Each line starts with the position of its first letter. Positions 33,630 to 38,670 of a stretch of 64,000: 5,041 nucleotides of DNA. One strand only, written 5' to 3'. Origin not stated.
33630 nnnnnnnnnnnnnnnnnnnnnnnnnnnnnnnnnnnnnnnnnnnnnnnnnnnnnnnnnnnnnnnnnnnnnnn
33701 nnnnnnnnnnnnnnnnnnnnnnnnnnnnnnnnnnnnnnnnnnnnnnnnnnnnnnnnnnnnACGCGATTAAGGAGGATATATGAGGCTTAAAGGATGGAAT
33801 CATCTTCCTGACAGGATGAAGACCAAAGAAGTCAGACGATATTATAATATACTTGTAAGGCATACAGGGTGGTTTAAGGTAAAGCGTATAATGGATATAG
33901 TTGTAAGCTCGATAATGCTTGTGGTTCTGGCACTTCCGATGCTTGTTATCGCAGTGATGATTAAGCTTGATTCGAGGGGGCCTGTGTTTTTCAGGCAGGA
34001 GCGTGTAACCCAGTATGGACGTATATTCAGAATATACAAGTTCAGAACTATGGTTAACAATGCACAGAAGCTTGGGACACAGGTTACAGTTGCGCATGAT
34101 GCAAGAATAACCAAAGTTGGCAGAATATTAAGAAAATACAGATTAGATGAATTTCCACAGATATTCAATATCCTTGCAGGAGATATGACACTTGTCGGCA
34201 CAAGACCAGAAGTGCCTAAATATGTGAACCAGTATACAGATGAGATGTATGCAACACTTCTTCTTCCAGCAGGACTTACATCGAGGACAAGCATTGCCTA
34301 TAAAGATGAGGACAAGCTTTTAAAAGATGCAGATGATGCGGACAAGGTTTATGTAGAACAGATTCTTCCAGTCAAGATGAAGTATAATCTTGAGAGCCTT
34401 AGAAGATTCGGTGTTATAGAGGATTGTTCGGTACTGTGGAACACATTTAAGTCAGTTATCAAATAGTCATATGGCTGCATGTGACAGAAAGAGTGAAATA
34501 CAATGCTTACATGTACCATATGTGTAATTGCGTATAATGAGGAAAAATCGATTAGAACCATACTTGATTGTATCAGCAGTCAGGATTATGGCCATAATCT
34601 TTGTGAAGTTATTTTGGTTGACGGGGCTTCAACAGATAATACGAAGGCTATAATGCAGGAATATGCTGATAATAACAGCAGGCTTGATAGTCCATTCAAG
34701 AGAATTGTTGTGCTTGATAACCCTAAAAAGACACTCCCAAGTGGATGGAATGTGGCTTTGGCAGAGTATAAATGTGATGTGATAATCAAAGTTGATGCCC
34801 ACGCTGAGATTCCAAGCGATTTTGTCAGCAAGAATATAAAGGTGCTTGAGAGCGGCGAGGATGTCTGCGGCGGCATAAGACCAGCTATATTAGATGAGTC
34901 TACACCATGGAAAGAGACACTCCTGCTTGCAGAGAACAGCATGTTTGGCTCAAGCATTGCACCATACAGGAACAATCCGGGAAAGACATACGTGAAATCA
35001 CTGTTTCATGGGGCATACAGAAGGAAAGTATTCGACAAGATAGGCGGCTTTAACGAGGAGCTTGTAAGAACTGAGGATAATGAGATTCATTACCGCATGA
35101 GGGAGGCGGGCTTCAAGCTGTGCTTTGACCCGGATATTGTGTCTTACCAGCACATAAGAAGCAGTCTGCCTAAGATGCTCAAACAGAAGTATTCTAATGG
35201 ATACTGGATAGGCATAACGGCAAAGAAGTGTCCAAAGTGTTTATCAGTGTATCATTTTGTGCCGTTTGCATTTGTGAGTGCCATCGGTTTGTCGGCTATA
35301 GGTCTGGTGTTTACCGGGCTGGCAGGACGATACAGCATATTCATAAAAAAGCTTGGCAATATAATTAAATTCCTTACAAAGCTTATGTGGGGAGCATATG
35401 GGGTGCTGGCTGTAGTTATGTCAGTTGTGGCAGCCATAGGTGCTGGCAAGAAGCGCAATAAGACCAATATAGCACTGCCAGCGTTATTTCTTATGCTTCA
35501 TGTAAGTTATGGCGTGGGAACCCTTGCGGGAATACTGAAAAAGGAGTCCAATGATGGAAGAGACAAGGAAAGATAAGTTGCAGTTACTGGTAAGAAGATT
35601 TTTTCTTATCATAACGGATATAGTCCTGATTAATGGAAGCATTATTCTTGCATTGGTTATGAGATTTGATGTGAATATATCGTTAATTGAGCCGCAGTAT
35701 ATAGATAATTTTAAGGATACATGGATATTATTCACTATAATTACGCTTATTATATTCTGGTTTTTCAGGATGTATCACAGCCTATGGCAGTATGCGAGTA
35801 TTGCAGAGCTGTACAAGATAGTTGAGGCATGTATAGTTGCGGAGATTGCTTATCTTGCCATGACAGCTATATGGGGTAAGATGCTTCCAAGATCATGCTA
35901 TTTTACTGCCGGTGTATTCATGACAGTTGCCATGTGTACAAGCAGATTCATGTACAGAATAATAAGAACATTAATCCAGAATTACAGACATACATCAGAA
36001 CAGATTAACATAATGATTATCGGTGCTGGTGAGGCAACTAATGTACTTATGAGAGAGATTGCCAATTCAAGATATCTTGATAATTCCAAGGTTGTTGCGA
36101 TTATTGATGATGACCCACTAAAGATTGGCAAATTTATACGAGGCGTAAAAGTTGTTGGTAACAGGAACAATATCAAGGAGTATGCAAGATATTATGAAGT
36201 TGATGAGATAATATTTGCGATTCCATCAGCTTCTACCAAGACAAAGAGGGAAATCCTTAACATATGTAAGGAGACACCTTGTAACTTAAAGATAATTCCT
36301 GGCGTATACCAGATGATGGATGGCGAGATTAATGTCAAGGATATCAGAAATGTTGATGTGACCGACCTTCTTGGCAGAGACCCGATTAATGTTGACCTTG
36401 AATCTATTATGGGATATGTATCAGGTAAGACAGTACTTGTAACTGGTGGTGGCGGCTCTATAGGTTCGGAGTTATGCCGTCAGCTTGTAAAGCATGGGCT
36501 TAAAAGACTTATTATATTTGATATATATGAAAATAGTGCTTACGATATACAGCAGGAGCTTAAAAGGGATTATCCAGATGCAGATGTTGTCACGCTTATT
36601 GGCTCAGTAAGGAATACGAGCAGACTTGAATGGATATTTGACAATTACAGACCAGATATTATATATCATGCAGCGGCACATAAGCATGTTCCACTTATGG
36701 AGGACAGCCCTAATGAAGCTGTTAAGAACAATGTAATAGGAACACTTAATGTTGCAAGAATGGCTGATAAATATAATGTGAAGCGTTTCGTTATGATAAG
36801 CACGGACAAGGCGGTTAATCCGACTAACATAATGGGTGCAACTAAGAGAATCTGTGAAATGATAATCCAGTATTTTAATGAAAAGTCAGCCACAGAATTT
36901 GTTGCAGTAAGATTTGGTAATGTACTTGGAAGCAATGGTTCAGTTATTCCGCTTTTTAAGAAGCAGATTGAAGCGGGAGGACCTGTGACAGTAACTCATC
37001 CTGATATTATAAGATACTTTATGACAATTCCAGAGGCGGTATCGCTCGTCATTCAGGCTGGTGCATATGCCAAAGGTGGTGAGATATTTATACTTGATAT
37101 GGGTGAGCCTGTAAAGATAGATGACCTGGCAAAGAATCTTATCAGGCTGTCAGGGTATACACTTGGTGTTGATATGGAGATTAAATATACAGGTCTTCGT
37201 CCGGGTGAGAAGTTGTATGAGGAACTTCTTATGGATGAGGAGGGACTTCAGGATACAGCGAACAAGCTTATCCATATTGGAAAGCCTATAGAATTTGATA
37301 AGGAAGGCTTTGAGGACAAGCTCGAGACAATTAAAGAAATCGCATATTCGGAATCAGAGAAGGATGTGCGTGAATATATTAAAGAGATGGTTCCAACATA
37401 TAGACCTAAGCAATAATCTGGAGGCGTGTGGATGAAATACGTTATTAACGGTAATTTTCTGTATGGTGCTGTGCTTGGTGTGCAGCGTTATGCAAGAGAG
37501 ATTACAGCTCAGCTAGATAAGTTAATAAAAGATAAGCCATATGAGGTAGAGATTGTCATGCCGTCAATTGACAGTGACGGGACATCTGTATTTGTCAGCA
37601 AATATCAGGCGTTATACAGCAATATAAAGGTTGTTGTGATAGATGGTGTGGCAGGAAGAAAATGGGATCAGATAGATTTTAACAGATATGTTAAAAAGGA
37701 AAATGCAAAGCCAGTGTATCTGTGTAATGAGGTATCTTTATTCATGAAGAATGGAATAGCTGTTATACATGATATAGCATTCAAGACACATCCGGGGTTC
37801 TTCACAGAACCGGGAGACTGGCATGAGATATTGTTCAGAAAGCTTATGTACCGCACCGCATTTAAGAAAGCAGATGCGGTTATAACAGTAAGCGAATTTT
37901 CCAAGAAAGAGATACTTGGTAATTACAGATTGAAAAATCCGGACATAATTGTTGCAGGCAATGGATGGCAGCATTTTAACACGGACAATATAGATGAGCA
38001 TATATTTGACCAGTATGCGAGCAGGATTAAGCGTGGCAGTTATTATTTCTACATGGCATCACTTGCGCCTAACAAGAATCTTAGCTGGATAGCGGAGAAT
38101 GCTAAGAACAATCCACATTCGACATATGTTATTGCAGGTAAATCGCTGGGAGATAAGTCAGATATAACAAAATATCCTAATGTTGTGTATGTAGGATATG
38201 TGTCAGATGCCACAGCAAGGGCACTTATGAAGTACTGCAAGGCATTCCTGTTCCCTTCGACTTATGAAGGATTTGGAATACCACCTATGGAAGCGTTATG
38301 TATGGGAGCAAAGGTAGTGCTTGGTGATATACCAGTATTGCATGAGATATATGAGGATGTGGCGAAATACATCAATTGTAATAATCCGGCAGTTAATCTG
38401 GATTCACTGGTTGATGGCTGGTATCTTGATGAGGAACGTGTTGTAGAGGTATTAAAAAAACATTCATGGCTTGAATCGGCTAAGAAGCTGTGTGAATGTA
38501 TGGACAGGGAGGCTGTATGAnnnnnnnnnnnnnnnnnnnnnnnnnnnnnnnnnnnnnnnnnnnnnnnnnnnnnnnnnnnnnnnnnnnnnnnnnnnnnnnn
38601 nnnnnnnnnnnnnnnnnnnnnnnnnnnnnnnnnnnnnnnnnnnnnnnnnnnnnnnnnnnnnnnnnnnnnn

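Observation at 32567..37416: Pneumococcal/B. fragilis-type AATGal start module: candidate zwitterionic glycopolymer in a gut Firmicute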

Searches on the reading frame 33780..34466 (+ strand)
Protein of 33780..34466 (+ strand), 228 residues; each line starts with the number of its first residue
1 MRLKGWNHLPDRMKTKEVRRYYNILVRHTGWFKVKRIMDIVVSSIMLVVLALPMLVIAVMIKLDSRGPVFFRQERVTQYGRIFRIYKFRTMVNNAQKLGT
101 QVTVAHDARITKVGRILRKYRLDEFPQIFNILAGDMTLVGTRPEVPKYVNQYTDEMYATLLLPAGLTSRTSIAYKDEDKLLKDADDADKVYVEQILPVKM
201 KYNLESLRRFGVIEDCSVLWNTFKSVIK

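Call 4: search_protein_families(library=pfam, proteins=[window:33780-34466:+])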
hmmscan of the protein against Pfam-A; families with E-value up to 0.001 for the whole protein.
window:33780-34466:+ (228 aa): 1 family
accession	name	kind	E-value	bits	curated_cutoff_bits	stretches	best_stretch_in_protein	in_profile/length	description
PF02397.22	Bac_transf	-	4.3e-55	186.5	27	1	35-228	1-179/179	Bacterial sugar transferase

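Call 6: search_protein_families(library=ncbifam, proteins=[window:33780-34466:+])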
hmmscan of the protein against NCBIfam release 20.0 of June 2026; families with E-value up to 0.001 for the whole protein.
window:33780-34466:+ (228 aa): 10 families
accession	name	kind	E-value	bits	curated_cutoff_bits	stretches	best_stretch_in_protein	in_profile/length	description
TIGR03025.1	EPS_sugtrans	subfamily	4.1e-60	204.3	295.55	1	33-194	256-421/445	exopolysaccharide biosynthesis polyprenyl glycosylphosphotransferase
TIGR03023.1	WcaJ_sugtrans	equivalog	6e-51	174.1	410.75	1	34-155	262-383/453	undecaprenyl-phosphate glucose phosphotransferase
TIGR03013.1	EpsB_2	subfamily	3.6e-45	154.9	393.35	1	34-156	254-376/443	TIGR03013 family XrtA/PEP-CTERM system glycosyltransferase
TIGR03022.1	WbaP_sugtrans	subfamily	3.1e-39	135.5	403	1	33-167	257-406/456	undecaprenyl-phosphate galactose phosphotransferase WbaP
NF041877.1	EPS_EpsZ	equivalog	2e-36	125.7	800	1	33-167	264-409/459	exopolysaccharide biosynthesis polyisoprenyl-phosphate hexose-1-phosphate transferase EpsZ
NF052601.1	undeca_RfbP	equivalog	2.1e-34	118.9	330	1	30-168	40-193/244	undecaprenyl-phosphate galactose phosphotransferase family protein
NF050817.1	PolSacchBiosHfsE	equivalog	6.6e-32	110.8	750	1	34-144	271-382/467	polysaccharide biosynthesis protein HfsE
NF007518.0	PRK10124.1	equivalog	9e-31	107.1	684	1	34-154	273-393/464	undecaprenyl-phosphate glucose phosphotransferase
NF045514.1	glycotran_HepC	equivalog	5.2e-27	94.6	140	1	31-143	113-211/220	heterocyst development glycosyltransferase HepC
NF011751.0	PRK15204.1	equivalog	5.6e-26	91.2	907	1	20-175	266-434/476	undecaprenyl-phosphate galactose phosphotransferase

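Call 11: search_solved_structures(query=window:33780-34466:+, max_evalue=0.00001, show_alignments=1)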
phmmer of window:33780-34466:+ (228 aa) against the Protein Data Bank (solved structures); distinct sequences matched with E-value up to 0.00001: 7.
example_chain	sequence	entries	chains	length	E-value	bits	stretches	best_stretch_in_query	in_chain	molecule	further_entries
8t53_A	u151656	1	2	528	9.5e-25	90.8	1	20-174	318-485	Undecaprenyl-phosphate galactose phosphotransferase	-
30us_A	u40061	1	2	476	1.1e-21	80.8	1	33-173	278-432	UDP-Gal::undecaprenolphosphate Gal-1-P transferase WbaP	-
9s7s_A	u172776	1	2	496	1.3e-21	80.5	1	33-173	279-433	UDP-Gal::undecaprenolphosphate Gal-1-P transferase WbaP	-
30wc_A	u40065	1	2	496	1.4e-21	80.5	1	33-173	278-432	Undecaprenyl-phosphate galactose phosphotransferase WbaP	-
9s8l_A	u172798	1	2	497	1.4e-21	80.5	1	33-173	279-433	UDP-Gal::undecaprenolphosphate Gal-1-P transferase WbaP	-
8e37_B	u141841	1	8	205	3.3e-19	72.7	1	34-158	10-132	N,N'-diacetylbacilliosaminyl-1-phosphate transferase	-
8g1n_A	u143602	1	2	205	9.8e-19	71.2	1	34-157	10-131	N,N'-diacetylbacilliosaminyl-1-phosphate transferase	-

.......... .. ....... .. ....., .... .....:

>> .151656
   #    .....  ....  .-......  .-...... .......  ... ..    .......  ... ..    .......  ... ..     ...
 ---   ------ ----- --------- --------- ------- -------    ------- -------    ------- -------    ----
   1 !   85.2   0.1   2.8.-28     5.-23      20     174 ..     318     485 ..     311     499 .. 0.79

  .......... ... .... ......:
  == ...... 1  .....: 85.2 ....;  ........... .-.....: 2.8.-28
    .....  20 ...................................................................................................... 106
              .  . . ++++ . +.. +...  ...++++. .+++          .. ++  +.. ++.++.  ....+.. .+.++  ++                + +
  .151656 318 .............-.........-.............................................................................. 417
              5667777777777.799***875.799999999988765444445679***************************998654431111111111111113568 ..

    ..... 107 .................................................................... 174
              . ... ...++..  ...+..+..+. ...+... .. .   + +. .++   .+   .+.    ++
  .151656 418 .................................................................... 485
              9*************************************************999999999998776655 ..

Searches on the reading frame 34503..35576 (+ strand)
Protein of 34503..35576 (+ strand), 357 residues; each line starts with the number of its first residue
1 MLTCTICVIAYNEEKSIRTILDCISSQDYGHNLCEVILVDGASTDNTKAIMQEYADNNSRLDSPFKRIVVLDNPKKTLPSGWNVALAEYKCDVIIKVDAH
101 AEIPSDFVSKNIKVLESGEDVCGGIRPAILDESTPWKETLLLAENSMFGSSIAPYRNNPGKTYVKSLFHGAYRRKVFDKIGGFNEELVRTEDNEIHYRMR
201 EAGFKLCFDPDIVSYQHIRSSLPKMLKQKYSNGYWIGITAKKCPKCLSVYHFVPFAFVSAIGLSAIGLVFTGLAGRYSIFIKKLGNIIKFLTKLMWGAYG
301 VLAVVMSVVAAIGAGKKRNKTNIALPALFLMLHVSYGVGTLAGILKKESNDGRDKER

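Call 4: search_protein_families(library=pfam, proteins=[window:34503-35576:+])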
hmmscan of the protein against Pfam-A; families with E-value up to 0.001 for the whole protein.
window:34503-35576:+ (357 aa): 3 families
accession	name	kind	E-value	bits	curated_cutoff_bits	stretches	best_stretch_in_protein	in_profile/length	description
PF00535.33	Glycos_transf_2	-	6.4e-24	85.2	23.3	1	5-181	1-168/168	Glycosyl transferase family 2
PF13641.12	Glyco_tranf_2_3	-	2.6e-08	34.6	27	1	4-229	3-224/230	Glycosyltransferase like family 2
PF13632.12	Glyco_trans_2_3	-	7.4e-05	23.1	27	1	171-310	78-178/198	Glycosyl transferase family group 2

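Call 6: search_protein_families(library=ncbifam, proteins=[window:34503-35576:+])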
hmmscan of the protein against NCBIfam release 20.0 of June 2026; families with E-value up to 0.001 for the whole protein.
window:34503-35576:+ (357 aa): 20 families
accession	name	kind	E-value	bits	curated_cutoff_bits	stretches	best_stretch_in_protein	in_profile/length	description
NF041875.1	EPS_EpsD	equivalog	1.6e-18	67.2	370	1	7-242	4-233/325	exopolysaccharide biosynthesis glycosyltransferase EpsD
TIGR03937.1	PgaC_IcaA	equivalog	2.4e-13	49.8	422.3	1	4-229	47-263/407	poly-beta-1,6-N-acetyl-D-glucosamine synthase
TIGR03965.1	mycofact_glyco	equivalog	1.6e-12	47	280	1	172-235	236-299/467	mycofactocin biosynthesis glycosyltransferase MftF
TIGR04283.1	glyco_like_mftF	equivalog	2.1e-10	40.6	182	1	5-56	2-51/221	TIGR04283 family arsenosugar biosynthesis glycosyltransferase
NF038302.1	EPS_HpsE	equivalog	1.3e-09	37.5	300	1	4-59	3-59/307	hormogonium polysaccharide biosynthesis glycosyltransferase HpsE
TIGR03111.1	glyc2_xrt_Gpos1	hypoth_equivalog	1.4e-07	30.7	363.95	1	4-200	51-249/439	TIGR03111 family XrtG-associated glycosyltransferase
NF038299.1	EPS_HpsN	equivalog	3.9e-07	29.4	425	1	5-212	4-216/317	hormogonium polysaccharide biosynthesis glycosyltransferase HpsN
NF007482.0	PRK10073.1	equivalog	6.2e-07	28.7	423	1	5-61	9-63/334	glycosyltransferase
NF007986.1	PRK10714.1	equivalog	1.7e-06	27.3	529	1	6-128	10-128/316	undecaprenyl-phosphate 4-deoxy-4-formamido-L-arabinose transferase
NF047683.1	TeichurnBiosyTuaG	equivalog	3.7e-06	26.8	400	1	5-65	9-67/252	teichuronic acid biosynthesis protein TuaG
NF045692.1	OglycostaseCruG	equivalog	4.4e-06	25.9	600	1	4-82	43-110/386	2'-O-glycosyltransferase CruG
NF041394.1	GtaseAglG_Halo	equivalog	6.3e-06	25.7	440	1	5-203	6-194/304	glucosyl-dolichyl phosphate glucuronosyltransferase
TIGR04242.1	nodulat_NodC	equivalog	8.1e-06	25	550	1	6-115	52-156/395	chitooligosaccharide synthase NodC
TIGR03469.1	HpnB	hypoth_equivalog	1.6e-05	24.1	379.25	1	6-83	48-118/386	hopene-associated glycosyltransferase HpnB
NF047588.1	GlcsyltransPgfSStrep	equivalog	7.5e-05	22.1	500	1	4-126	3-121/308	glycosyltransferase PgfS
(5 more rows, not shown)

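Call 102: search_solved_structures(query=window:34503-35576:+, max_evalue=0.001)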
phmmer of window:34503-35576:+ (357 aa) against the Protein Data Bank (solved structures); distinct sequences matched with E-value up to 0.001: 6.
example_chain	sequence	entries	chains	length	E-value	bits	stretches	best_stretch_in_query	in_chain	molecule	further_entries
6yv7_B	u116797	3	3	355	1e-09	41.3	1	5-217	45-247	Glycosyl transferase, family 2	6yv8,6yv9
6yv7_A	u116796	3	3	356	1e-09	41.3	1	5-217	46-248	Glycosyl transferase, family 2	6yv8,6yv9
5tze_C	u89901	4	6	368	0.00024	23.6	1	5-57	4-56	Glycosyl transferase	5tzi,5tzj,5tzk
5tz8_A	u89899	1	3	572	0.00042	22.8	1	5-57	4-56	Glycosyl transferase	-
5hea_A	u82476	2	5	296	0.00071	22.1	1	5-61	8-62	Putative glycosyltransferase (GalT1)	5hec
6p61_A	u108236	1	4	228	0.00092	21.7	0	3-114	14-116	Glycosyltransferase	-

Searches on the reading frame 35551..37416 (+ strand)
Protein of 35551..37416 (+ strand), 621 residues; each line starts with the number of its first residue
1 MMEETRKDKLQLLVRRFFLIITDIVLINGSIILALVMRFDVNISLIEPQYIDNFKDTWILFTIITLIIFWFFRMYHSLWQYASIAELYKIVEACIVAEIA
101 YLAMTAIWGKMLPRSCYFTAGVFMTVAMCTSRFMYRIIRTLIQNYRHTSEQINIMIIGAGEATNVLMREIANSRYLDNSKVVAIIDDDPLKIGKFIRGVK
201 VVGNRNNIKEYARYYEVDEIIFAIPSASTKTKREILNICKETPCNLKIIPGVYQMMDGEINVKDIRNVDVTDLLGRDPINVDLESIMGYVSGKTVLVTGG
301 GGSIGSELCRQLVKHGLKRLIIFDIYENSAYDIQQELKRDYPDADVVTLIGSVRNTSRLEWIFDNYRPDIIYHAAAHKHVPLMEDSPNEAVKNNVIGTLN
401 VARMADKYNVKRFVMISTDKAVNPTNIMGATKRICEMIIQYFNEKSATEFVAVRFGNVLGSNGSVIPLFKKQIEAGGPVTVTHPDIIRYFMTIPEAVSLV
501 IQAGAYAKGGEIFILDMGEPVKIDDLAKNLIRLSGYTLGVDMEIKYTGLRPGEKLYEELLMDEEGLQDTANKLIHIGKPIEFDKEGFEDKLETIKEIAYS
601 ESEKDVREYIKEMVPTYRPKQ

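Call 4: search_protein_families(library=pfam, proteins=[window:35551-37416:+])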
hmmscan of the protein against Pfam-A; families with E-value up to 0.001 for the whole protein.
window:35551-37416:+ (621 aa): 11 families
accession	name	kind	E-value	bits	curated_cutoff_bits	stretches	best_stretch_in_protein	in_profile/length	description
PF02719.21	Polysacc_synt_2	-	1.3e-123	412.3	20.2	1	295-575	1-289/293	Polysaccharide biosynthesis protein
PF01370.27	Epimerase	-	1.4e-26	93.8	20.9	1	295-503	1-224/240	NAD dependent epimerase/dehydratase family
PF16363.11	GDP_Man_Dehyd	-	2.9e-19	70.1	27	1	296-420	1-131/332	GDP-mannose 4,6 dehydratase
PF13727.12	CoA_binding_3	-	7.2e-17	62.4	25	1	81-250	12-175/175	CoA-binding domain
PF04321.23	RmlD_sub_bind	-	2.1e-14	53.7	27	1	294-463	2-156/287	RmlD substrate binding domain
PF01073.25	3Beta_HSD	-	7.2e-12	45.4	22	1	296-424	1-122/280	3-beta hydroxysteroid dehydrogenase/isomerase family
PF07993.18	NAD_binding_4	-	1.1e-06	28.5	20.1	1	369-432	90-150/258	Male sterility protein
PF08659.16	KR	-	1.2e-06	29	22.6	1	294-417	2-135/180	KR domain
PF00106.31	adh_short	-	2.3e-06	27.6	26.6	1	293-404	1-118/195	short chain dehydrogenase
PF01488.26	Shikimate_DH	-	8.4e-05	23.1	24.3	0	285-340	5-59/138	Shikimate / quinate 5-dehydrogenase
PF13460.12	NAD_binding_10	-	0.00026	21.3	27.2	1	299-448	1-127/184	NAD(P)H-binding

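Call 6: search_protein_families(library=ncbifam, proteins=[window:35551-37416:+])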
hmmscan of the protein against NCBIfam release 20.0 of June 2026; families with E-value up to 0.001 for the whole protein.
window:35551-37416:+ (621 aa): 50 families (the best 25 are shown)
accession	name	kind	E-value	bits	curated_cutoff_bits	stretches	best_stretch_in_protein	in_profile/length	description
TIGR03589.1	PseB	equivalog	2.7e-58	197.4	407.75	1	291-567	3-269/324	UDP-N-acetylglucosamine 4,6-dehydratase (inverting)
TIGR04130.1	FnlA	equivalog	3.6e-50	170.8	730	1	291-566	3-271/337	UDP-N-acetylglucosamine 4,6-dehydratase/5-epimerase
TIGR03025.1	EPS_sugtrans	subfamily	2e-24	86.6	295.55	1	22-272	2-244/445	exopolysaccharide biosynthesis polyprenyl glycosylphosphotransferase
TIGR03023.1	WcaJ_sugtrans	equivalog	6.1e-24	85.1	410.75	1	22-273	2-250/453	undecaprenyl-phosphate glucose phosphotransferase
TIGR01179.1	galE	equivalog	6.4e-21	74.5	262.3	1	295-462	2-180/332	UDP-glucose 4-epimerase GalE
TIGR04180.1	EDH_00030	hypoth_equivalog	1.2e-14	54.1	475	1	295-421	1-124/297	NAD-dependent 4,6-dehydratase LegB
TIGR03022.1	WbaP_sugtrans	subfamily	2.8e-14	53.2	403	1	19-267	1-240/456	undecaprenyl-phosphate galactose phosphotransferase WbaP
TIGR01181.1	dTDP_gluc_dehyt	equivalog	4.6e-14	52.2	365.1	1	295-420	2-127/321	dTDP-glucose 4,6-dehydratase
TIGR02622.1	CDP_4_6_dhtase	equivalog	3.7e-13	49.4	278.45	1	291-427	3-138/352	CDP-glucose 4,6-dehydratase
NF007956.0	PRK10675.1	subfamily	4.4e-13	49.1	394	1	294-418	2-124/338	UDP-glucose 4-epimerase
TIGR01214.1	rmlD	equivalog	3.7e-12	45.9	224.05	1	294-444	1-140/285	dTDP-4-dehydrorhamnose reductase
TIGR03466.1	HpnA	hypoth_equivalog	3.1e-09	36.2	367.65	1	294-423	2-118/327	hopanoid-associated sugar epimerase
NF007490.0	PRK10084.1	subfamily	9.4e-09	34.7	649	1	295-409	3-115/361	dTDP-glucose 4,6-dehydratase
NF007582.0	PRK10217.1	equivalog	9.7e-09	34.8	698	1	293-408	2-115/355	dTDP-glucose 4,6-dehydratase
NF050817.1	PolSacchBiosHfsE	equivalog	4e-08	32.4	750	1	56-275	49-261/467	polysaccharide biosynthesis protein HfsE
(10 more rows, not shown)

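Call 10: search_solved_structures(query=window:35551-37416:+, max_evalue=1e-20)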
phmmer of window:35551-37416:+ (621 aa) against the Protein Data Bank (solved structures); distinct sequences matched with E-value up to 1e-20: 12.
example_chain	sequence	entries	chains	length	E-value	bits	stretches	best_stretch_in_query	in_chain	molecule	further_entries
5bju_A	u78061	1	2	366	9.7e-94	318.3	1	266-615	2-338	WlaL protein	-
5bjw_A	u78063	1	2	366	3.5e-93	316.4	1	266-615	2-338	WlaL protein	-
5bjx_A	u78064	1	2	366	4.9e-93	315.9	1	266-615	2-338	WlaL protein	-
5bjy_A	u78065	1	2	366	6.7e-93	315.5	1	266-615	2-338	WlaL protein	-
5bjv_A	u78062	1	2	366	3.2e-92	313.2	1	266-615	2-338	WlaL protein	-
6bwc_A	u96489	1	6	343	1.7e-51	178.7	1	291-568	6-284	Polysaccharide biosynthesis protein CapD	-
3vvb_A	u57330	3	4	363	7.5e-46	160.1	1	285-567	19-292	CapE | Capsular polysaccharide synthesis enzyme Cap8E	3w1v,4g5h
3vvc_A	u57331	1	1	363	2.7e-45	158.3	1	285-567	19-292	Capsular polysaccharide synthesis enzyme Cap8E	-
4j2o_A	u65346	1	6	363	7.1e-45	156.9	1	292-565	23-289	UDP-N-acetylglucosamine 4,6-dehydratase/5-epimerase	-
2gn4_A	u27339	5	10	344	2.7e-43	151.7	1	289-564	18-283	UDP-GlcNAc C6 dehydratase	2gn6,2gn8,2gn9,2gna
4tqg_A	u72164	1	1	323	1.5e-32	116.2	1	290-568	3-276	Putative dTDP-d-glucose 4 6-dehydratase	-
3pvz_A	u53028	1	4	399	1.3e-26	96.6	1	272-531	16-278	UDP-N-acetylglucosamine 4,6-dehydratase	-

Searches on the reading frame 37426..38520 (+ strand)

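Call 4: search_protein_families(library=pfam, proteins=[window:37426-38520:+])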
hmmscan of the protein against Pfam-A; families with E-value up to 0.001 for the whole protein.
window:37426-38520:+ (364 aa): 4 families
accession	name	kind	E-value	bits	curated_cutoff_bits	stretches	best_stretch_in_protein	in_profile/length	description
PF00534.26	Glycos_transf_1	-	1.5e-14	54.3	26.4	1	205-312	16-134/172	Glycosyl transferases group 1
PF13692.12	Glyco_trans_1_4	-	3.7e-12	47.1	27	1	208-311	5-117/142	Glycosyl transferases group 1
PF13439.12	Glyco_transf_4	-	5.7e-06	26.9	28.5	1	112-180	101-165/170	Glycosyltransferase Family 4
PF07887.16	Calmodulin_bind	-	0.00017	22.2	25.5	1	55-121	38-109/147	Calmodulin binding protein-like N-terminal domain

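Call 6: search_protein_families(library=ncbifam, proteins=[window:37426-38520:+])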
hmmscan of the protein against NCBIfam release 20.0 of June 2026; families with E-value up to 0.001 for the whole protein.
window:37426-38520:+ (364 aa): 6 families
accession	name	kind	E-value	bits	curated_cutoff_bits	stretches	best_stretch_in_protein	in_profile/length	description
NF053513.1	Gtran_IagA_BgsA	equivalog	8.2e-18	64.5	460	1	137-320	95-285/333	LTA glycolipid anchor biosynthesis glycosyltransferase, IagA/BgsA family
TIGR04047.1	MSMEG_0565_glyc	hypoth_equivalog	7e-16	58.3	259.85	1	143-356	133-368/373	MSMEG_0565 family glycosyltransferase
TIGR02149.1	glgA_Coryne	subfamily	8.3e-10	38.3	302.4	1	141-308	137-321/391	glycogen synthase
NF049987.1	DaglGlyslTfaseDgs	equivalog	4.3e-08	32.5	500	1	142-320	95-281/332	processive diacylglycerol alpha-glucosyltransferase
NF038295.1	EPS_HpsP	equivalog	1.1e-05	24.7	550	1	254-315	271-333/388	hormogonium polysaccharide biosynthesis glycosyltransferase HpsP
NF041010.1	glycosy_Agl16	equivalog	1.5e-05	24.1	575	1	140-312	125-296/352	glycosylation protein Agl16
